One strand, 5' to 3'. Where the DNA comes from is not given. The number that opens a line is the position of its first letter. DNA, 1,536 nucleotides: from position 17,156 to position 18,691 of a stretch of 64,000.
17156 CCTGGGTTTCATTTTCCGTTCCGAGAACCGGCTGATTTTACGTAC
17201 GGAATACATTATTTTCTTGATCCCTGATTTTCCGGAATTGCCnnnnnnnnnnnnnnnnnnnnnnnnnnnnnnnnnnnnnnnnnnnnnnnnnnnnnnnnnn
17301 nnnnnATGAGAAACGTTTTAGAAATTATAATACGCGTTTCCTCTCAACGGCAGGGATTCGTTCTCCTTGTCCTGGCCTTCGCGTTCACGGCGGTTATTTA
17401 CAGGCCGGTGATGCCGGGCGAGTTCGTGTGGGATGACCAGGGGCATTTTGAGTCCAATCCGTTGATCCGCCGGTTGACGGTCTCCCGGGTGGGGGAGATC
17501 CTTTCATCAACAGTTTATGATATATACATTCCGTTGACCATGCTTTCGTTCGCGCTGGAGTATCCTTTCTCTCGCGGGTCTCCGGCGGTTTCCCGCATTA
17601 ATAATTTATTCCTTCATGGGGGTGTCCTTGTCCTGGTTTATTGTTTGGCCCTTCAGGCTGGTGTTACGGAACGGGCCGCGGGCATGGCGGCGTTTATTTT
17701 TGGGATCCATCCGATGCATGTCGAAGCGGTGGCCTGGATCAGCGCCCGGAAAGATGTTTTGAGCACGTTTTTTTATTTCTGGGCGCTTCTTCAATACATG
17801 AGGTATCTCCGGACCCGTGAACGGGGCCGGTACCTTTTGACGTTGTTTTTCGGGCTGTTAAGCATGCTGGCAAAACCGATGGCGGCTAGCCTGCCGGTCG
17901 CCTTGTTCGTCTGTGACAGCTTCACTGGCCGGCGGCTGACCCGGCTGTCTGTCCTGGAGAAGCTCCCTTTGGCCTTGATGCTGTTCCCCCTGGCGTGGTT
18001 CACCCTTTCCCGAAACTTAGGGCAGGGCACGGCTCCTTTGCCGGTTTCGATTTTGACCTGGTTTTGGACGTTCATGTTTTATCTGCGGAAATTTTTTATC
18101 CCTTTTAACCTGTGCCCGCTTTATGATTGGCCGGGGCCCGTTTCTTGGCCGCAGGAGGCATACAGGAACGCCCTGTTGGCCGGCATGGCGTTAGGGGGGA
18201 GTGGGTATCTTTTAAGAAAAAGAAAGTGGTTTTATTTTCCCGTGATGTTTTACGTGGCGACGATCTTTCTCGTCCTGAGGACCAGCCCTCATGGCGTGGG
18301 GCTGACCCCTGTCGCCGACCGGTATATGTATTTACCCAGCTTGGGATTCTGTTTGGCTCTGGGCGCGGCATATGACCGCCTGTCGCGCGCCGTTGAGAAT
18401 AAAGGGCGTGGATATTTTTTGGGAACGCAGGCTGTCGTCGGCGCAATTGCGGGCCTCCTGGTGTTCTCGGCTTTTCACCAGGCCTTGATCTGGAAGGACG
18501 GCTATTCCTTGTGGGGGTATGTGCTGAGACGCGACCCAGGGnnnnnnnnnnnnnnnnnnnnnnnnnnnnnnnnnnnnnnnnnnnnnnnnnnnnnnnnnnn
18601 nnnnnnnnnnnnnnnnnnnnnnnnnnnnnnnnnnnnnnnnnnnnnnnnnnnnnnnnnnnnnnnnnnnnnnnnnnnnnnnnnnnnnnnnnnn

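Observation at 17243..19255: TMTC/PMT-like GT-C glycosyltransferase with TPR repeats inside the T2SS operon, and a poly-Thr tract in the secretin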

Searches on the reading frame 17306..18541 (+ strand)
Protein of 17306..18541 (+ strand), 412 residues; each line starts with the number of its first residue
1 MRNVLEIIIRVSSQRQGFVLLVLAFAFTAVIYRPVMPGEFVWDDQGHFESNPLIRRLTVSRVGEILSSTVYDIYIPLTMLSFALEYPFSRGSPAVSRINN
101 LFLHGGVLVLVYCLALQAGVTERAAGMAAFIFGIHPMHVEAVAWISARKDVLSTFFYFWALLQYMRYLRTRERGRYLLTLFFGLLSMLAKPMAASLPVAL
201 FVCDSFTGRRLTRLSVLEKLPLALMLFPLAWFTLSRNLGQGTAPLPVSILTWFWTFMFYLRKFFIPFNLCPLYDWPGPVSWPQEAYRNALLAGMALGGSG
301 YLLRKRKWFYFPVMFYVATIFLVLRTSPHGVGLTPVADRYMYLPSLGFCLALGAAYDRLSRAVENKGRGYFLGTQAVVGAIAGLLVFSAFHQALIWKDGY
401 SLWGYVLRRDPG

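Call 7: search_protein_families(library=pfam, proteins=[window:17306-18541:+], max_evalue=10)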
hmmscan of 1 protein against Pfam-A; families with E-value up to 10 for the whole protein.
seq(412 aa): 1 family
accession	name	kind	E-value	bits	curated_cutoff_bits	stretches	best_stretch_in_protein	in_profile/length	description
PF13231.12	PMT_2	-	0.94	10.1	26.1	1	109-230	37-152/160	Dolichyl-phosphate-mannose-protein mannosyltransferase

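Call 9: find_homologous_proteins(query=window:17306-18541:+, max_evalue=0.001)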
Query seq(412 aa) (412 aa): 473 proteins with E <= 0.001 among 8000 candidates; the best 120 are listed.
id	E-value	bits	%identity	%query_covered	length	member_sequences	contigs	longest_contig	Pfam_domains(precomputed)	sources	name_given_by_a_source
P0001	1.4e-269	912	99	100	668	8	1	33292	PF13431.13,PF23914.2,PF13414.13,PF13176.13,PF13428.13,PF25064.2,PF13374.13,PF07721.21,PF14559.13,PF13371.13,PF17874.8,PF00515.35,PF13424.13,PF13432.13,PF13181.13,PF07719.24,PF13174.13,PF10373.16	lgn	-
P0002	5.2e-217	739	81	100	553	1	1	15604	PF14559.13,PF13431.13,PF13414.13,PF00515.35,PF13424.13,PF13432.13,PF13428.13,PF13181.13,PF07719.24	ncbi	ncbi:MAG: tetratricopeptide repeat protein, partial [Candidatus Omnitrophota bacterium]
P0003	4.8e-194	664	74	98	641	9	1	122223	PF13431.13,PF23914.2,PF13414.13,PF13176.13,PF13428.13,PF13374.13,PF14559.13,PF24575.2,PF13371.13,PF00515.35,PF13424.13,PF13432.13,PF13181.13,PF07719.24,PF13174.13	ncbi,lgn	-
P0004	2.8e-185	635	71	100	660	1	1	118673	PF13431.13,PF23914.2,PF13414.13,PF13176.13,PF13428.13,PF14559.13,PF00515.35,PF13424.13,PF13432.13,PF13181.13,PF07719.24,PF13174.13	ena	-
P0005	1.2e-167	577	66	100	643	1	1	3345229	PF13431.13,PF23914.2,PF13414.13,PF13176.13,PF13428.13,PF14559.13,PF13371.13,PF00515.35,PF13424.13,PF13432.13,PF13181.13,PF07719.24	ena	-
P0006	1.2e-87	313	45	90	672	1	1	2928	PF14853.13,PF13431.13,PF23914.2,PF13414.13,PF13428.13,PF13374.13,PF14559.13,PF13371.13,PF00515.35,PF13424.13,PF21033.5,PF13432.13,PF13181.13,PF07719.24,PF13174.13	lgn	-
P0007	2.7e-85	305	42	89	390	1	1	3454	-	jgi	-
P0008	4.0e-84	302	43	89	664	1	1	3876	PF25063.1,PF13431.13,PF13414.13,PF13176.13,PF12569.15,PF13428.13,PF13374.13,PF14559.13,PF25575.1,PF13371.13,PF00515.35,PF13424.13,PF21033.5,PF13432.13,PF13181.13,PF07719.24,PF13174.13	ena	-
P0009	8.1e-84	301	42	98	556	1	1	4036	PF13431.13,PF13414.13,PF13371.13,PF00515.35,PF13424.13,PF13432.13,PF13181.13,PF07719.24,PF13374.13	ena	-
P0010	7.5e-83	297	43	92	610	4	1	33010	PF25063.1,PF13431.13,PF23914.2,PF13414.13,PF13428.13,PF14559.13,PF13371.13,PF00515.35,PF13424.13,PF21033.5,PF13432.13,PF13181.13,PF07719.24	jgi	-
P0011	2.4e-82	296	42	92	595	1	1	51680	PF13431.13,PF23914.2,PF13414.13,PF13176.13,PF13428.13,PF25064.2,PF13374.13,PF14559.13,PF13371.13,PF00515.35,PF12895.14,PF13424.13,PF21033.5,PF13432.13,PF13181.13,PF07719.24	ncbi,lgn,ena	-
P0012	6.9e-82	294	41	96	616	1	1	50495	PF14559.13,PF13431.13,PF13414.13,PF13371.13,PF00515.35,PF13424.13,PF13432.13,PF13428.13,PF13181.13,PF07719.24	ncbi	-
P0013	2.3e-81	292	41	100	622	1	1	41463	PF13431.13,PF23914.2,PF13414.13,PF13428.13,PF25064.2,PF14559.13,PF24575.2,PF00515.35,PF13424.13,PF21033.5,PF13432.13,PF13181.13,PF07719.24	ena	-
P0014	7.4e-80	287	41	92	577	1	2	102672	PF14559.13,PF13431.13,PF13414.13,PF13371.13,PF00515.35,PF13424.13,PF13432.13,PF13428.13,PF13181.13,PF07719.24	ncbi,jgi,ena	-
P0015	1.0e-78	284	40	96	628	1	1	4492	PF13431.13,PF13414.13,PF13371.13,PF00515.35,PF13424.13,PF21033.5,PF13432.13,PF13428.13,PF13181.13,PF07719.24,PF13374.13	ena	-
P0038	1.9e-73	266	42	92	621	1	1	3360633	PF14559.13,PF13431.13,PF13414.13,PF13371.13,PF00515.35,PF13424.13,PF13432.13,PF13428.13,PF13181.13,PF07719.24,PF13374.13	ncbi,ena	-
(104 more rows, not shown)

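Call 14: search_solved_structures(query=A2, max_evalue=10, show_alignments=3)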
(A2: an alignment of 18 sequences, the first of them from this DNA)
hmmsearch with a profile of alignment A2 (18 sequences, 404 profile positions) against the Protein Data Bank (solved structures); distinct sequences matched with E-value up to 10: 2.
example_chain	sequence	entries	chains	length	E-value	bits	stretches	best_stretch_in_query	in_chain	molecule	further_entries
3jtx_A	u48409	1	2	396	0.18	14.2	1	26-63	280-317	aminotransferase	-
6u8y_C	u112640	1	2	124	0.46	12.9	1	302-379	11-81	Monovalent cation/H+ antiporter subunit G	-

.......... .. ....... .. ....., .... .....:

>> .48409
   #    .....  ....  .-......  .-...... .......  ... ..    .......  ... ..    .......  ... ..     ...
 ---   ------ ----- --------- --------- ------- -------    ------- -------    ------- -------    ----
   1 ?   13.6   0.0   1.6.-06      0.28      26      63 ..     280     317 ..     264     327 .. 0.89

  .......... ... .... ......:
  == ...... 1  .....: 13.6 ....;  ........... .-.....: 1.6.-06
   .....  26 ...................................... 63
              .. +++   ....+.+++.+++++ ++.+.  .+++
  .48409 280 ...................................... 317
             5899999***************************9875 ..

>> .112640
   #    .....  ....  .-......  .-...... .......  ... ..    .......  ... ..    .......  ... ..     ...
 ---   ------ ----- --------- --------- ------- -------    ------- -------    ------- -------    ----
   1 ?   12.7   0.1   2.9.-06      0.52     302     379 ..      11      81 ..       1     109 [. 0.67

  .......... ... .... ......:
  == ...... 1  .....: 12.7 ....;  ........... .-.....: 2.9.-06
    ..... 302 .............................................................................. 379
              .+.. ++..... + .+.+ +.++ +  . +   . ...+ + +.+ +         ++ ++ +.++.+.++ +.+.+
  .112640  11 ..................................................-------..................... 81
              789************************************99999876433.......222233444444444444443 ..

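Call 18: find_encoding_contigs(protein=P0005, flank=10000, max_places=2)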
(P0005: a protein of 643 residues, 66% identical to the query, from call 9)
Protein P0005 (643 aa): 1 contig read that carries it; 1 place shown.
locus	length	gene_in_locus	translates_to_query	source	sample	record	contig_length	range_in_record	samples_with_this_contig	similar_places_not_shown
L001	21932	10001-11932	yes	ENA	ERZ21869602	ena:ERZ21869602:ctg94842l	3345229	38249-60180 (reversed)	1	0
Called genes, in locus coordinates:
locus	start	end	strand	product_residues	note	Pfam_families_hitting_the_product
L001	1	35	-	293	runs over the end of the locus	PF28597:T2SSF_N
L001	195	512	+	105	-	PF01910:Thiamine_BP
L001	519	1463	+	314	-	PF17125:Methyltr_RsmF_N (weak), PF22458:RsmF-B_ferredox, PF01189:Methyltr_RsmB-F, PF13847:Methyltransf_31 (weak)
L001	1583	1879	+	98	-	PF04456:DUF503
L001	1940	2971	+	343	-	PF02568:ThiI (weak), PF03054:tRNA_Me_trans (weak), PF18297:NFACT-R_2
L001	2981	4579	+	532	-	PF25182:NonGDSL (weak), PF13472:Lipase_GDSL_2 (weak), PF13428:TPR_14 (faint), PF13174:TPR_6 (faint), PF12895:ANAPC3 (weak), PF14559:TPR_19, PF13432:TPR_16 (weak), PF14559:TPR_19 (weak), +9 more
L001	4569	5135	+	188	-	PF00072:Response_reg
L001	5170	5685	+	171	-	-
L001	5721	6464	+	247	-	-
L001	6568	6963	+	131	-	PF07661:MORN_2 (faint)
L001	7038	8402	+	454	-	PF02517:Rce1-like, PF13431:TPR_17 (faint), PF07719:TPR_2 (faint), PF13428:TPR_14 (faint), PF14559:TPR_19 (weak)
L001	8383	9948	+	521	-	PF03958:Secretin_N, PF00263:Secretin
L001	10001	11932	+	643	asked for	PF23914:TPR_CcmH_CycH (faint), PF13414:TPR_11 (weak), PF13432:TPR_16, PF14559:TPR_19, PF13414:TPR_11 (weak), PF13424:TPR_12 (weak), PF13432:TPR_16, PF00515:TPR_1 (weak), +6 more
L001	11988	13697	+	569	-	PF05157:MshEN, PF00437:T2SSE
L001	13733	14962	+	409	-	PF28597:T2SSF_N (weak), PF00482:T2SSF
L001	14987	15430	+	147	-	PF07963:N_methyl (weak), PF08334:T2SSG, PF22434:PilW_C (weak)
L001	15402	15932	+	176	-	-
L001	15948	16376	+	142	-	-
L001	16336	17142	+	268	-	PF07963:N_methyl (weak)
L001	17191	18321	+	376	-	PF21687:T2SSK_1st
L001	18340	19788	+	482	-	PF11104:PilM_2 (weak), PF05137:PilN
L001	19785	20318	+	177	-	PF04350:PilO (weak)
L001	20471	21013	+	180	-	-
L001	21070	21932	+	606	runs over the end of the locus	PF03958:Secretin_N, PF00263:Secretin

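Call 19: find_encoding_contigs(protein=P0003, flank=10000, max_places=2)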
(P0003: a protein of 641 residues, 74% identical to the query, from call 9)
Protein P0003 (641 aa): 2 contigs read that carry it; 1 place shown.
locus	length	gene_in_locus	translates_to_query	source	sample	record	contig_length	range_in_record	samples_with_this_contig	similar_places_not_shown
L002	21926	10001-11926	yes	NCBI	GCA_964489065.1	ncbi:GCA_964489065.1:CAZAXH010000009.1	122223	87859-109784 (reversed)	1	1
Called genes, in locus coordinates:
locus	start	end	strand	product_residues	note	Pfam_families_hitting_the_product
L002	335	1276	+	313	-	PF17125:Methyltr_RsmF_N, PF22458:RsmF-B_ferredox, PF01189:Methyltr_RsmB-F, PF13847:Methyltransf_31 (weak)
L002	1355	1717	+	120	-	PF04456:DUF503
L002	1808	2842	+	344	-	PF02568:ThiI (weak), PF03054:tRNA_Me_trans (weak), PF18297:NFACT-R_2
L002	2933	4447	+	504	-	PF25182:NonGDSL (weak), PF13472:Lipase_GDSL_2, PF13424:TPR_12 (faint), PF13431:TPR_17 (faint), PF07719:TPR_2 (faint), PF13174:TPR_6 (faint), PF13428:TPR_14 (faint), PF13432:TPR_16 (faint), +1 more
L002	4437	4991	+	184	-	PF00072:Response_reg (weak)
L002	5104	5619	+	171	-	-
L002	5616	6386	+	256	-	PF15890:Peptidase_Mx1 (weak)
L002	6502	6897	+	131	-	-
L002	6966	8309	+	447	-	PF13428:TPR_14 (faint), PF02517:Rce1-like, PF13431:TPR_17 (faint), PF07719:TPR_2 (faint), PF13432:TPR_16 (weak), PF14559:TPR_19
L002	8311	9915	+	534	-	PF00263:Secretin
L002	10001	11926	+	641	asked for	PF13176:TPR_7 (faint), PF00515:TPR_1, PF07719:TPR_2, PF13181:TPR_8 (weak), PF13414:TPR_11 (weak), PF13432:TPR_16, PF14559:TPR_19, PF00515:TPR_1 (weak), +8 more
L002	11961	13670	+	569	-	PF05157:MshEN, PF00437:T2SSE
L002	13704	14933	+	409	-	PF28597:T2SSF_N (weak), PF00482:T2SSF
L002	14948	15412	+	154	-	PF07963:N_methyl (weak), PF08334:T2SSG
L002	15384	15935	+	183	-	-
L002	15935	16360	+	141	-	-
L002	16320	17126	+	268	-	-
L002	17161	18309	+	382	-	PF21687:T2SSK_1st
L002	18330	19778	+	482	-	PF11104:PilM_2, PF05137:PilN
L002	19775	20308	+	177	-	PF04350:PilO (weak)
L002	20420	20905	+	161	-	-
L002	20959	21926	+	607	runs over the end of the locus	PF07660:STN (weak), PF03958:Secretin_N, PF00263:Secretin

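Call 21: find_encoding_contigs(protein=P0038, flank=8000, max_places=1)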
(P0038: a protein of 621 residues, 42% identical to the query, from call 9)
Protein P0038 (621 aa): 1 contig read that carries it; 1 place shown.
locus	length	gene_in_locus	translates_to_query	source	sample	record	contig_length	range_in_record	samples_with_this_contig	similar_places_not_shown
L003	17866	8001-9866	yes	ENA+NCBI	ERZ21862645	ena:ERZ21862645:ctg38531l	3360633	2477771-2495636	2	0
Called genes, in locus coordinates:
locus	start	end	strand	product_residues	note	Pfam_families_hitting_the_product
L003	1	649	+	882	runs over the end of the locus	PF00675:Peptidase_M16, PF05193:Peptidase_M16_C, PF00675:Peptidase_M16, PF05193:Peptidase_M16_C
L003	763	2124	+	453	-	PF00437:T2SSE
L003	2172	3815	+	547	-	PF00989:PAS (weak), PF13188:PAS_8 (faint), PF13426:PAS_9, PF24820:Diguanyl_cycl_sensor (faint), PF00989:PAS, PF08448:PAS_4, PF13426:PAS_9, PF02518:HATPase_c, +1 more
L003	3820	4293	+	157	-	PF00383:dCMP_cyt_deam_1, PF14437:MafB19-deam, PF14439:Bd3614-deam (faint)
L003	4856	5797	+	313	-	PF01436:NHL (faint), PF08450:SGL (faint), PF01731:Arylesterase (faint), PF17170:DUF5128 (weak)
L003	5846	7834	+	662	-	PF00015:MCPsignal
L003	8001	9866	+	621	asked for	PF00515:TPR_1 (weak), PF13371:TPR_9 (weak), PF13414:TPR_11, PF00515:TPR_1 (weak), PF13414:TPR_11, PF13371:TPR_9 (weak), PF13414:TPR_11, PF00515:TPR_1, +9 more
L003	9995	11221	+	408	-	-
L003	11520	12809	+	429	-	PF17251:Pom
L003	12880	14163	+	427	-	-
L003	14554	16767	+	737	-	PF09371:Tex_N, PF22706:Tex_central_region, PF16921:Tex_YqgF, PF14635:HHH_7, PF12836:HHH_3, PF17674:HHH_9, PF00575:S1, PF23459:S1_RRP5 (weak)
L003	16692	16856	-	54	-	-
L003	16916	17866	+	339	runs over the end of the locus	PF00924:MS_channel_2nd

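Call 22: find_encoding_contigs(protein=P0014, flank=8000, max_places=1)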
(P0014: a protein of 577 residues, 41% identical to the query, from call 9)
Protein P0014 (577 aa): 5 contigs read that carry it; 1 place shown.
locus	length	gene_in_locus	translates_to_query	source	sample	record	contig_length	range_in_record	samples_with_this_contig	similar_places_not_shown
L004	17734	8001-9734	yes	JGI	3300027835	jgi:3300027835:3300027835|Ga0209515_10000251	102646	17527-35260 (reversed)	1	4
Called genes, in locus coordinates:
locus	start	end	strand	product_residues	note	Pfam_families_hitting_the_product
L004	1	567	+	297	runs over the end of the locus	PF00398:RrnaAD, PF13649:Methyltransf_25 (weak)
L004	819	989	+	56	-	-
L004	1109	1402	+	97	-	PF02410:RsfS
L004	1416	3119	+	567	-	PF03485:Arg_tRNA_synt_N, PF00750:tRNA-synt_1d, PF05746:DALR_1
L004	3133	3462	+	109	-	PF18924:DUF5674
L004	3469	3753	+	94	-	-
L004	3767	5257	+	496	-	PF00089:Trypsin, PF13365:Trypsin_2, PF13180:PDZ_2 (weak), PF00595:PDZ (weak), PF17820:PDZ_6 (faint), PF17815:PDZ_3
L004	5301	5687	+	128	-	PF01042:Ribonuc_L-PSP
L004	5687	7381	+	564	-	PF01368:DHH, PF02272:DHHA1, PF17768:RecJ_OB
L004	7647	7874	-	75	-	PF00830:Ribosomal_L28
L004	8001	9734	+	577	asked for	PF00515:TPR_1 (weak), PF13414:TPR_11 (weak), PF13424:TPR_12, PF00515:TPR_1, PF13181:TPR_8 (weak), PF13414:TPR_11 (weak), PF13432:TPR_16 (weak), PF00515:TPR_1, +7 more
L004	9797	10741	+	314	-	-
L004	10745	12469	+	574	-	PF01432:Peptidase_M3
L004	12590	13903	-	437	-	PF00437:T2SSE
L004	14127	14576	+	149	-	PF00254:FKBP_C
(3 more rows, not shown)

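Call 32: predict_structure(alignment_id=A2)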
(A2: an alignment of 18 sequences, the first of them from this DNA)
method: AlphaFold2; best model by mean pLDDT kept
length: 411 residues; sequences in the alignment: 18
mean_pLDDT: 83.9   pTM: 0.86
mean pLDDT of the five models: 83.9, 83.5, 82.8, 81.2, 78.5
residues with pLDDT >= 90: 186; 70-90: 163; 50-70: 47; < 50: 15
segments of 3 or more residues with pLDDT < 50: 1-11, 331-334
pLDDT, mean of each block of 10 residues (from residue 1): 41 75 93 81 72 86 87 86 87 86 94 92 94 87 81 95 95 96 92 84 91 92 79 60 71 87 82 77 91 92 87 90 61 52 88 92 90 94 93 86 82 64
secondary structure, 60 per line:
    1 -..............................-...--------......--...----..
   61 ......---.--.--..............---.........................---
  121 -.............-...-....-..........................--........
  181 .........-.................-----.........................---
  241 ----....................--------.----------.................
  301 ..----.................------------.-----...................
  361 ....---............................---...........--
elements in order: H2-31 H44-49 H59-66 H76-89 H93-117 H122-134 H140-143 H145-170 H173-189 H191-207 H213-237 H245-264 H284-302 H307-323 H342-364 H368-395 H399-409

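Call 36: fold_search(model_id=the predicted structure, library=pdb)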
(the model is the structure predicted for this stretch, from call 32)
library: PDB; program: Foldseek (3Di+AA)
matches with E <= 10: 195; with E <= 0.001: 8
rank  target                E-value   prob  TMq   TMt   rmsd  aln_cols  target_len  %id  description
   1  7oci_F                3.7e-05  1.00  0.53  0.37  12.9       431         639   15  Cryo-EM structure of yeast Ost6p containing oligosaccharyltransferase complex (released 2022-02-16)
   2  8age_A                4.7e-05  1.00  0.58  0.40  11.2       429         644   13  Structure of yeast oligosaccharylransferase complex with acceptor peptide bound (released 2022-12-07)
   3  6gxc_A                1.4e-04  1.00  0.52  0.33   9.3       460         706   15  Bacterial oligosaccharyltransferase PglB in complex with an inhibitory peptide and a reactive lipid-linked oligosaccha (released 2018-11-14)
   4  6ezn_F                3.9e-04  1.00  0.47  0.33  14.2       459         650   14  Cryo-EM structure of the yeast oligosaccharyltransferase (OST) complex (released 2018-01-17)
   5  9i5k_A                4.6e-04  1.00  0.51  0.44  13.0       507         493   16  Structure of the Chaetomium thermophilum Pmt4 homodimer (C2 symmetry) (released 2025-12-24)
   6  6c26_A                6.0e-04  1.00  0.51  0.35  12.5       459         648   14  The Cryo-EM structure of a eukaryotic oligosaccharyl transferase complex (released 2018-01-31)
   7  3rce_A                9.5e-04  1.00  0.51  0.33  14.1       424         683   14  Bacterial oligosaccharyltransferase PglB (released 2011-06-15)
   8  8pn9_A                9.5e-04  1.00  0.50  0.34  13.7       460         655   12  Structure of human oligosaccharyltransferase OST-A complex bound to NGI-1 (released 2024-05-08)
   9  5ogl_A                1.2e-03  1.00  0.51  0.33   9.7       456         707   15  Structure of bacterial oligosaccharyltransferase PglB in complex with an acceptor peptide and an lipid-linked oligosac (released 2017-10-25)
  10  5gmy_A                1.2e-03  1.00  0.49  0.27  13.7       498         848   15  Crystal structure of the Archaeoglobus fulgidus oligosaccharyltransferase (O29867_ARCFU) tethered with an acceptor pep (released 2017-02-01)
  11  8b6l_I                1.3e-03  1.00  0.49  0.33  13.3       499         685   11  Subtomogram average of the human Sec61-TRAP-OSTA-translocon (released 2022-12-07)
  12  6s7t_A                1.4e-03  1.00  0.54  0.34  12.1       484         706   11  Cryo-EM structure of human oligosaccharyltransferase complex OST-B (released 2019-12-18)
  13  6ftg_5                1.9e-03  1.00  0.42  0.29  15.6       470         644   14  Subtomogram average of OST-containing ribosome-translocon complexes from canine rough microsomal membranes (released 2018-03-21)
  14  6s7o_A                4.3e-03  1.00  0.57  0.38  12.8       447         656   14  Cryo-EM structure of human oligosaccharyltransferase complex OST-A (released 2019-12-18)
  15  5f15                  6.9e-03  1.00  0.41  0.33  12.1       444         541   14  Crystal Structure of ArnT from Cupriavidus metallidurans bound to Undecaprenyl phosphate (released 2016-02-17)
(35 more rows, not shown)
